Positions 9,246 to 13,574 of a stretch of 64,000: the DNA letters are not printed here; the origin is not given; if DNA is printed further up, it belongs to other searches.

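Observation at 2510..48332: Five copies of a GH110-related beta-helix module with a conserved Asp-x22-Asp-Asp cluster, in three export contexts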

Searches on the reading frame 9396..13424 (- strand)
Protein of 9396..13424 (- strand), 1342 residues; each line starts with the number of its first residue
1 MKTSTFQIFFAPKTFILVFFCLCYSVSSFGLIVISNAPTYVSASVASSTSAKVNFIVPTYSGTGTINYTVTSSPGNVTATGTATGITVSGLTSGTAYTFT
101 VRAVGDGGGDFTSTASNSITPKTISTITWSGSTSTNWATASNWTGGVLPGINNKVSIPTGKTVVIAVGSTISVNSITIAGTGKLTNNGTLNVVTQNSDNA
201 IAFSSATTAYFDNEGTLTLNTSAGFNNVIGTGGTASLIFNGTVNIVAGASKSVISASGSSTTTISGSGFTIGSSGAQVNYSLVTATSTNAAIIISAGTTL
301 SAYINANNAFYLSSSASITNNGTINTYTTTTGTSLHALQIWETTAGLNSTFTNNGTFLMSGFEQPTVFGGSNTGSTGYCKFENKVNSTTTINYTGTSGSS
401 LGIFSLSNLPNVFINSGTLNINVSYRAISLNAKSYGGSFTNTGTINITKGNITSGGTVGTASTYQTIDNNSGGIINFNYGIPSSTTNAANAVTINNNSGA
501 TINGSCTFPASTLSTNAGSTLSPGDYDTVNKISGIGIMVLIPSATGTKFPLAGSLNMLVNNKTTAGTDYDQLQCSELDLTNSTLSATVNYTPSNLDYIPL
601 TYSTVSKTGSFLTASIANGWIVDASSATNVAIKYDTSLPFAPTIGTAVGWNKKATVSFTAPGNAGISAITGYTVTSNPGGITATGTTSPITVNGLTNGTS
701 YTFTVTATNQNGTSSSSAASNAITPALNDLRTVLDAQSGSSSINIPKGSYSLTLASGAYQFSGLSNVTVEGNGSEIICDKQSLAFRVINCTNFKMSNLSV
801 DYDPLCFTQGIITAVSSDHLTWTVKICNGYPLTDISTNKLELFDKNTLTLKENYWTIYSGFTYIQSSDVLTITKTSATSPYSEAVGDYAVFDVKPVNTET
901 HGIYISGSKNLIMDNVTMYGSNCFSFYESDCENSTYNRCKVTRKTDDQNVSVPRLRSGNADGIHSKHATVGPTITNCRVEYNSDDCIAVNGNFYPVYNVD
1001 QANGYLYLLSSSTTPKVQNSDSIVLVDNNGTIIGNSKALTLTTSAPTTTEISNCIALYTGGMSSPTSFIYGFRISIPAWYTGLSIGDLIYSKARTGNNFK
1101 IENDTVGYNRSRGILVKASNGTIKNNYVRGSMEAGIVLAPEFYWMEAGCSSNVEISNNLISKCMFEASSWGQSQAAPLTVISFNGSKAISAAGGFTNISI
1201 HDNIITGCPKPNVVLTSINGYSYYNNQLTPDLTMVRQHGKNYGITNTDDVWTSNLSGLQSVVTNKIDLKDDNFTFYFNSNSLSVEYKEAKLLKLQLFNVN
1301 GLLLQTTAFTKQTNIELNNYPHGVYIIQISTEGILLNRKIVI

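Call 8: search_protein_families(library=pfam, proteins=[window:9396-13424:-], max_evalue=1)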
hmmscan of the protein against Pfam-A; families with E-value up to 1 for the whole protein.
window:9396-13424:- (1342 aa): 10 families
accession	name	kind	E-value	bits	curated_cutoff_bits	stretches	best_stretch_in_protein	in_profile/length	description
PF00041.27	fn3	-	1.1e-19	70.9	25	2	647-720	10-81/84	Fibronectin type III domain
PF14828.11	Amnionless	-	1.8e-06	27.5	30.4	1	134-216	7-90/442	Amnionless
PF18962.6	Por_Secre_tail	-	2.1e-05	25.2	27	1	1282-1342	10-75/75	Secretion system C-terminal sorting domain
PF13229.12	Beta_helix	-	6.8e-05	23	25.9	2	1093-1165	74-139/158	Right handed beta helix region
PF25059.1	FN3_DSCAM-DSCAML_C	-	0.00027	21.7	39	1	686-718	43-75/89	DSCAM/DSCAML C-terminal Fn3-like domain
PF17425.8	Arylsulfotran_N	-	0.0021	18.5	24.2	0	44-110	17-78/88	Arylsulfotransferase Ig-like domain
PF10179.15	NDNF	-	0.0064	17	27.3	0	683-716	84-117/127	Neuron-derived neurotrophic factor, first Fn(III) domain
PF10162.14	G8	-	0.011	16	22.9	1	142-187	1-44/124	G8 domain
PF04775.20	Bile_Hydr_Trans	-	0.02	15.2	27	0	85-115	5-35/126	Acyl-CoA thioester hydrolase/BAAT N-terminal region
PF16656.11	Pur_ac_phosph_N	-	0.2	12.7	30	1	38-106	1-83/93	Purple acid Phosphatase, N-terminal domain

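Call 9: search_protein_families(library=ncbifam, proteins=[window:9396-13424:-], max_evalue=1)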
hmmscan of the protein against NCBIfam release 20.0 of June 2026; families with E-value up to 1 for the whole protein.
window:9396-13424:- (1342 aa): 3 families
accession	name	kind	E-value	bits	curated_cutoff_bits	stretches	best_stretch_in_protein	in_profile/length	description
NF045522.1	MXAN_2561_fam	equivalog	5.9e-09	35.8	150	1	624-726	154-259/304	MXAN_2561 family MXYO-CTERM-anchored protein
TIGR04183.1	Por_Secre_tail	domain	1.8e-07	31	23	1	1279-1342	8-71/72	T9SS type A sorting domain-containing protein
TIGR03000.1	plancto_dom_1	domain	0.078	12.9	43.1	0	653-715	2-57/75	TIGR03000 domain-containing protein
